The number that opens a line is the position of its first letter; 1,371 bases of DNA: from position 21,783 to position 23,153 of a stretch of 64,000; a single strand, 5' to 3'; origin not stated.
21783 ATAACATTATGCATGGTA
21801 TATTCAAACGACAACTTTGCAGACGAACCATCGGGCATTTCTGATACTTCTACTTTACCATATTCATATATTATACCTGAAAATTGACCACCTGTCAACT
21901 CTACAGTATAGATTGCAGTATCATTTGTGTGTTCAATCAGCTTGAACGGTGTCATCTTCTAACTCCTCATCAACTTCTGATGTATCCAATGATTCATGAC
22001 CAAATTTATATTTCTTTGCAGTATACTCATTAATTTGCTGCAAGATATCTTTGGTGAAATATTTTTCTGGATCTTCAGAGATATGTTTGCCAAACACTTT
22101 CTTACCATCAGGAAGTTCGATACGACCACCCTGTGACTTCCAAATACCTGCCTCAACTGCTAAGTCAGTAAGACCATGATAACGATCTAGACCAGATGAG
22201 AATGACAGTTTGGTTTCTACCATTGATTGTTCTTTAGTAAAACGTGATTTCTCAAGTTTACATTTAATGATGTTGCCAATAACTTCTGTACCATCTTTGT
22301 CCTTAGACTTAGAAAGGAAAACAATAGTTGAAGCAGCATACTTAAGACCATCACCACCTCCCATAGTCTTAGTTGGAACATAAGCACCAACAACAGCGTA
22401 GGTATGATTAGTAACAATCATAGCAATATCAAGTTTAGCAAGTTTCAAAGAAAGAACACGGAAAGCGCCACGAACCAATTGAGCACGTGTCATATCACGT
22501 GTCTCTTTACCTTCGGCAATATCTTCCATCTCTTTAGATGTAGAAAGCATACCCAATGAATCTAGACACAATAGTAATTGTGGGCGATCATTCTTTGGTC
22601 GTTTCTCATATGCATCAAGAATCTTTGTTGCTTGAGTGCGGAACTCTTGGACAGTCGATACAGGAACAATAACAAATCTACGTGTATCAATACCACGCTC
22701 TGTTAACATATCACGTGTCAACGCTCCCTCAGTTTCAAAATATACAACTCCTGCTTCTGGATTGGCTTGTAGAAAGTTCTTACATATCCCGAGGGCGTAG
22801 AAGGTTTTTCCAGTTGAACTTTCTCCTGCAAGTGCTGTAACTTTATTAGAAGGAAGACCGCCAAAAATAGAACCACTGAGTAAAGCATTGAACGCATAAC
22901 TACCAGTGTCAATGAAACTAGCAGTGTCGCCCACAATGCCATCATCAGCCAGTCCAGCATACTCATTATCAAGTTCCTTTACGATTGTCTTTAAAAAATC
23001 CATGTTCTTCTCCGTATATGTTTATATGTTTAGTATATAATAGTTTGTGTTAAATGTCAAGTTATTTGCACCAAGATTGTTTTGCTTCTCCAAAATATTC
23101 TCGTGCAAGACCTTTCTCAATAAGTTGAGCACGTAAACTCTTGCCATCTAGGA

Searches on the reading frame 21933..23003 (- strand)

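Call 74: search_protein_families(library=phrogs, proteins=[window:21933-23003:-], max_evalue=0.00001)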
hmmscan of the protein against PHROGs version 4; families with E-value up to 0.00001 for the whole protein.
window:21933-23003:- (356 aa): 4 families
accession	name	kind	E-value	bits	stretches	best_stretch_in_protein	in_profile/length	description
phrog_97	-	other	7.9e-86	290.2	1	1-330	21-332/506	UvsX-like recombinase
phrog_8337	-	DNA, RNA and nucleotide metabolism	2.5e-28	100.3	1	27-230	46-239/273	DNA repair protein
phrog_18112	-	other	7.6e-13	49.5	1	218-287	36-105/207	recombinase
phrog_9666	-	unknown function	2.6e-09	36.9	1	173-329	607-769/779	-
